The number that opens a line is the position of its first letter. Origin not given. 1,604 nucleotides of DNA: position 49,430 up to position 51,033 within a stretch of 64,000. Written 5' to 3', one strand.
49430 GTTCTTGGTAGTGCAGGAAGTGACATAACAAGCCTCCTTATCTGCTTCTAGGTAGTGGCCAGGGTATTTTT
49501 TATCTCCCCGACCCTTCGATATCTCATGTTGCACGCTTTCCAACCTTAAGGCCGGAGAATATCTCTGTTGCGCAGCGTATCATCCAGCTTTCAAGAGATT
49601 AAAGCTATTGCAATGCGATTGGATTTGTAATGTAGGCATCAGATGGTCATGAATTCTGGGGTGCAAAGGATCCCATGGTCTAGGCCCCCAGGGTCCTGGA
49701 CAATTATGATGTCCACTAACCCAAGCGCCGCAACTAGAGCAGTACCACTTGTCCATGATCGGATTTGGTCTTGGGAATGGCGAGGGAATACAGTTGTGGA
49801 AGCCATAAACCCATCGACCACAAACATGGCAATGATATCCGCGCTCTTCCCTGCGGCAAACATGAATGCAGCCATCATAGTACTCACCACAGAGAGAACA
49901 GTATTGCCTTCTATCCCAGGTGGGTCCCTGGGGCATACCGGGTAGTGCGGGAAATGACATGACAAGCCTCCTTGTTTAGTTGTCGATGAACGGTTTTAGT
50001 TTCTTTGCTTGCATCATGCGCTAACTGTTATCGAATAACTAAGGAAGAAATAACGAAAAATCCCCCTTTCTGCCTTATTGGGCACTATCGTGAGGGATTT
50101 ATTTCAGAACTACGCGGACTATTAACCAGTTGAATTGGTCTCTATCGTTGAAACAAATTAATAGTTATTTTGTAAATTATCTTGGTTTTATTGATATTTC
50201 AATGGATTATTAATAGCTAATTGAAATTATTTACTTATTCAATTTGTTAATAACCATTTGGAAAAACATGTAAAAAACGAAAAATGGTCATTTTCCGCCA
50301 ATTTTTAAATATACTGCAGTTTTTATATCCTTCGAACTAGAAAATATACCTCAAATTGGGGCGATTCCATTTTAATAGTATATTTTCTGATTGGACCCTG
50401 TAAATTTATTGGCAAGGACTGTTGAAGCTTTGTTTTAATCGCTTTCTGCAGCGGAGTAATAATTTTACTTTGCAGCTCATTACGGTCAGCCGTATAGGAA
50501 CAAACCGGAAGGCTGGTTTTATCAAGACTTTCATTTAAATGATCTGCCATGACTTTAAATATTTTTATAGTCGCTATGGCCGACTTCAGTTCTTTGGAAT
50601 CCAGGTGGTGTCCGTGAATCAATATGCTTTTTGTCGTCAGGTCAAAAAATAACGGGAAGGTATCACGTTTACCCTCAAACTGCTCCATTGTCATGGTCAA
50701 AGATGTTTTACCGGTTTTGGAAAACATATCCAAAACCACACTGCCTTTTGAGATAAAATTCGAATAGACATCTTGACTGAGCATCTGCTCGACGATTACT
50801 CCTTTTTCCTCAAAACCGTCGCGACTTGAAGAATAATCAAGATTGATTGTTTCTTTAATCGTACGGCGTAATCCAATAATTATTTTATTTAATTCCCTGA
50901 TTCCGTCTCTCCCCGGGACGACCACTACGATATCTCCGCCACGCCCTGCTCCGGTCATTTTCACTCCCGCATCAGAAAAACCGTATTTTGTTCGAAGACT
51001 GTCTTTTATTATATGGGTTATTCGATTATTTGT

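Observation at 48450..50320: Tandem array of four paralogous small Pro/Gly/Cys-rich ORFs with a shared MS[ILF]P[AM]xP N-terminus in a GC-rich island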

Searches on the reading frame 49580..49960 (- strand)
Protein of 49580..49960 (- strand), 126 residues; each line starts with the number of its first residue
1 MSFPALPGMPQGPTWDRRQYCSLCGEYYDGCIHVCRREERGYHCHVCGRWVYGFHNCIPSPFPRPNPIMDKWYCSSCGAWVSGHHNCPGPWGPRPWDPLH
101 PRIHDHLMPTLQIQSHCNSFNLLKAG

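Call 7: search_protein_families(library=pfam, proteins=[window:49580-49960:-], max_evalue=1)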
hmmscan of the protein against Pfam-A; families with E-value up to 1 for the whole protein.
window:49580-49960:- (126 aa): 1 family
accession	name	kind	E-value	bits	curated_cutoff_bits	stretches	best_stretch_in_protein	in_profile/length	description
PF24485.1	zf-C2H2_DHX34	-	0.21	12.1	27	0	41-51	1-11/25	DHX34-like, C2H2-type zinc finger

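Call 13: find_homologous_proteins(query=window:49580-49960:-, max_evalue=0.01)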
Query window:49580-49960:-: 1 candidates shared short words with the query, none scored E <= 0.01.
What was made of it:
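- Tried and rejected: Word-indexed protein search with P4: nothing (call 13).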

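Call 56: list_cluster_members(proteins=[window:49580-49960:-, window:49180-49455:-, window:48832-49071:-, window:48832-49089:-, window:47721-48434:-, window:47721-48446:-])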
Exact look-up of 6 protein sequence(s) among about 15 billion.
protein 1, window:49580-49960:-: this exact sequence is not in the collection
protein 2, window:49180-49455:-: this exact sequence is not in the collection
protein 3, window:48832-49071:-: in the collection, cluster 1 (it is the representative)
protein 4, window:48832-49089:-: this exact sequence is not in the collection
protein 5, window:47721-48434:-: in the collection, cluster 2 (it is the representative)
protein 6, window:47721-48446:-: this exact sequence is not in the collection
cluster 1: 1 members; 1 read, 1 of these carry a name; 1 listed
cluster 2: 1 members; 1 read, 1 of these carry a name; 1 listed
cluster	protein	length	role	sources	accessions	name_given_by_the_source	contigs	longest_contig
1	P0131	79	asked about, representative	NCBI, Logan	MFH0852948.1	MAG: hypothetical protein V1853_00900 [bacterium]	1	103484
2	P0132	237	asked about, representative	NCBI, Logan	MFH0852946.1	MAG: hypothetical protein V1853_00890 [bacterium]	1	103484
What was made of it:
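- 49580..49960 (-): P4, 126 aa, with three C-x2-C-x8/9-H-x-C knuckles. It is not annotated in the public record. The exact sequence is absent from the protein collection (call 56).
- Checked: This matches the NCBI protein (call 56).
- P3 and P4 are unannotated in the public record (call 56).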

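Call 66: search_protein_representatives(protein=window:49580-49960:-)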
Query: 126 residues. Proteins with E-value up to 0.001 (for the whole library): 2; up to 1e-10: 1; up to 1e-30: 1. The best 2 are listed.
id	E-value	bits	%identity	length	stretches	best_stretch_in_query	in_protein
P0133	3.9e-39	150.4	63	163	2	1-93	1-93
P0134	5.7e-04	36.0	52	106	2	64-91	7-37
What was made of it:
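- Tried and rejected: The exhaustive HMMER search was needed to find its homologs (call 66).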

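Call 69: search_protein_families(library=padloc, proteins=[window:49580-49960:-], max_evalue=1)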
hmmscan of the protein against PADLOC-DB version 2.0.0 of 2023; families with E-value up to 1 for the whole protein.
window:49580-49960:- (126 aa): 0 families

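Call 70: search_protein_families(library=ncbifam, proteins=[window:49580-49960:-], max_evalue=1)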
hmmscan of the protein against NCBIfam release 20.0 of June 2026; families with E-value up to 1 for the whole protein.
window:49580-49960:- (126 aa): 1 family
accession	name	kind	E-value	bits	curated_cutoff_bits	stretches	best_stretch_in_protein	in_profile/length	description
TIGR02232.1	myxo_disulf_rpt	repeat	0.019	14.7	20.8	1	29-44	24-38/38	cysteine-rich acidic repeat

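Call 71: search_protein_families(library=phrogs, proteins=[window:49580-49960:-], max_evalue=1)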
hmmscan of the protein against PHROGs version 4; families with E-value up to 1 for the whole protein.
window:49580-49960:- (126 aa): 2 families
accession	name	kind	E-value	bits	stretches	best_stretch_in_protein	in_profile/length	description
phrog_36182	-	unknown function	0.03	15.4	0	18-36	10-28/62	-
phrog_36039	-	unknown function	0.15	13.5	0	68-86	40-58/85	-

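Call 103: list_cluster_members(proteins=[P0133, P0134, L026:7467-7664:+])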
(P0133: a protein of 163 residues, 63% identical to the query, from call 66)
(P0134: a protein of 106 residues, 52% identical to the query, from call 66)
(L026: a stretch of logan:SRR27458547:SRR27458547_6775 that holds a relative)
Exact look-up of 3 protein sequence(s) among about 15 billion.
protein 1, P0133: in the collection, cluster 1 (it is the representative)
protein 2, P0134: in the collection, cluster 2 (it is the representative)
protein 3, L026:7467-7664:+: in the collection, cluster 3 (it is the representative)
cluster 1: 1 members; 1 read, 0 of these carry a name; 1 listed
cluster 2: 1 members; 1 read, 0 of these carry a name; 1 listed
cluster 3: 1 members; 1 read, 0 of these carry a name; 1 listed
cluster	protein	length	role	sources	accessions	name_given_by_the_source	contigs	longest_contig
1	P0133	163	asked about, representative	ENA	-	-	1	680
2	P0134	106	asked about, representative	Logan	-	-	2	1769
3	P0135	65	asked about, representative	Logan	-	-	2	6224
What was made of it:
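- Tried and rejected: The DNA context of P0133 could not be fetched, because its contig is 680 nt and the look-ups were used up (call 103).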

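Call 104: search_protein_families(library=ncbifam, proteins=[P0133], max_evalue=0.1)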
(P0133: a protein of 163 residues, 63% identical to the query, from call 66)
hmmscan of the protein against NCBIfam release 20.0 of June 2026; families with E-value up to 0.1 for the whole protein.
P0133 (163 aa): 1 family
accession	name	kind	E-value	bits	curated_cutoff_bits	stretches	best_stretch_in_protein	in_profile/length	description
NF049861.1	SCO2400_fam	subfamily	0.027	15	55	1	107-136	2-29/136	SCO2400 family protein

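Call 105: search_protein_families(library=pfam, proteins=[P0133], max_evalue=0.1)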
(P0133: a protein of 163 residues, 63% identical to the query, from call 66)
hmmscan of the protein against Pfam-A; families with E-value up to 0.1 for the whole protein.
P0133 (163 aa): 1 family
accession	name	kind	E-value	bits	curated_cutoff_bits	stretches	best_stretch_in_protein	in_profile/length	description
PF12773.13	DZR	-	0.0087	16.7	27.3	1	98-131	4-34/45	Double zinc ribbon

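Call 107: search_solved_structures(query=P0133, max_evalue=10)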
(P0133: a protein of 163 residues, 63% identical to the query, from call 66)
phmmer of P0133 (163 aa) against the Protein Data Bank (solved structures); distinct sequences matched with E-value up to 10: 2.
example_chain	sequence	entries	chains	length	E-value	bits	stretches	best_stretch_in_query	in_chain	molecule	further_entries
5sbg_C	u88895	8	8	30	0.3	14.2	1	108-130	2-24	METP, miniaturized rubredoxin | METP ARTIFICIAL PROTEIN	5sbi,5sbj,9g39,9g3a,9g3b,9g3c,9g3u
6j0d_A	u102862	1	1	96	1.2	12.2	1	18-49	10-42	transcription factor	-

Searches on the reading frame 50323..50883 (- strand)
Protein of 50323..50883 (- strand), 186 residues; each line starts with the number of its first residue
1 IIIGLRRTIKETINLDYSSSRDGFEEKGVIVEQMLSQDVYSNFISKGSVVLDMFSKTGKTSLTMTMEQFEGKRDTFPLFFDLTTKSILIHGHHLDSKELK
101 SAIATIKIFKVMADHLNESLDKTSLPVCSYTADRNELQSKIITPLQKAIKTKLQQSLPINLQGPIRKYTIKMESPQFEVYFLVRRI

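Call 72: predict_structure(alignment_id=A6)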
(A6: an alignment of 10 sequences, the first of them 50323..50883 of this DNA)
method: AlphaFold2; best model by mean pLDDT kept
length: 186 residues; sequences in the alignment: 10
mean_pLDDT: 83.0   pTM: 0.74
mean pLDDT of the five models: 83.0, 82.6, 81.8, 81.3, 80.4
residues with pLDDT >= 90: 114; 70-90: 27; 50-70: 28; < 50: 17
segments of 3 or more residues with pLDDT < 50: 1-5, 10-19
pLDDT, mean of each block of 10 residues (from residue 1): 48 43 54 55 73 89 88 96 94 91 95 95 94 95 96 94 96 95 89
secondary structure, 60 per line:
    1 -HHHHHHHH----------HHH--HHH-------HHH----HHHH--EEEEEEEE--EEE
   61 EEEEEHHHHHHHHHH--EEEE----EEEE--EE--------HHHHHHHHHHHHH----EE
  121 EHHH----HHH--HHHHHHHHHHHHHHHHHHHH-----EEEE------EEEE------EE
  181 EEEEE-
elements in order: H2-9 H42-45 E48-55 E58-65 H66-75 E78-81 E86-89 H102-114 E119-121 H134-153 E159-162 E169-172 E179-185
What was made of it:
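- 50323..52176 (-): GHMP-kinase-like protein (617 aa) with a C-terminal OmpR/PhoB-type winged-helix-like domain. It is the putative one-component regulator of the array. The C-terminal 186 aa model has pLDDT 83 (call 72).
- On OmpR/PhoB-type winged-helix DNA-binding domain (C-terminus of the 617-aa protein): The AF2 model has pLDDT 83 (call 72).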

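Call 101: fold_search(model_id=the predicted structure, library=pdb)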
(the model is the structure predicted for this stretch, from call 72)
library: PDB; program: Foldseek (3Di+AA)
matches with E <= 10: 194; with E <= 0.001: 0
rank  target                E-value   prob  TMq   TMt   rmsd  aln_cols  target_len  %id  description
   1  4b09_B                6.2e-02  0.63  0.29  0.26   7.6       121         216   17  Structure of unphosphorylated BaeR dimer (released 2013-07-10)
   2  4b09_A                9.7e-02  0.66  0.33  0.29   8.8       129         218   15  Structure of unphosphorylated BaeR dimer (released 2013-07-10)
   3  1qys                  7.8e-01  0.05  0.15  0.22  11.3       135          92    7  Crystal structure of Top7: A computationally designed protein with a novel fold (released 2003-11-25)
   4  7fao_A                1.0e+00  0.03  0.14  0.22  10.1       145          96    8  Top7 surface mutant K42A Q43A K46A K57S K58S, and I68R (released 2022-05-18)
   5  2jvf_MODEL_1_A        1.1e+00  0.04  0.15  0.23  11.2       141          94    9  Solution structure of M7, a computationally-designed artificial protein (released 2008-08-12)
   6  1r7m_A                1.8e+00  0.03  0.20  0.17  12.2       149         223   12  The homing endonuclease I-SceI bound to its DNA recognition region (released 2004-10-26)
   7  1z90_B                1.9e+00  0.01  0.12  0.07  14.4       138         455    9  X-ray structure of gene product from arabidopsis thaliana at3g03250, a putative UDP-glucose pyrophosphorylase (released 2005-04-12)
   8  3mj5_B                2.1e+00  0.01  0.14  0.10  16.9       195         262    9  Severe Acute Respiratory Syndrome-Coronavirus Papain-Like Protease Inhibitors: Design, Synthesis, Protein-Ligand X-ray (released 2010-06-30)
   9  8tiw_C                2.3e+00  0.07  0.26  0.24  13.2       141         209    9  Isoreticular, interpenetrating co-crystal of Replication Initiator Protein REPE54 and symmetrical expanded duplex (31m (released 2023-08-02)
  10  8b0j_L                2.3e+00  0.04  0.19  0.10   9.9       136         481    6  CryoEM structure of bacterial RNaseE.RapZ.GlmZ complex central to the control of cell envelope biogenesis (released 2022-10-05)
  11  8oow_K                2.3e+00  0.03  0.22  0.12  15.5       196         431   10  Glutamine synthetase from Methermicoccus shengliensis at a resolution of 2.64 A (released 2024-01-24)
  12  3lmm_C                2.4e+00  0.06  0.21  0.11   8.9       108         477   12  Crystal Structure of the DIP2311 protein from Corynebacterium diphtheriae, Northeast Structural Genomics Consortium Ta (released 2010-02-16)
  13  6rmo_H                2.4e+00  0.04  0.20  0.12  11.6       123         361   11  Structure of Plasmodium falciparum IMP-nucleotidase (released 2020-07-15)
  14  6rmd_D                2.4e+00  0.03  0.18  0.11  13.0       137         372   12  Structure of ATP bound Plasmodium falciparum IMP-nucleotidase (released 2020-07-15)
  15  8d86_C                2.6e+00  0.06  0.27  0.24  13.2       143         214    9  Isoreticular, interpenetrating co-crystal of Replication Initiator Protein REPE54 and symmetrical expanded duplex (31m (released 2023-06-28)
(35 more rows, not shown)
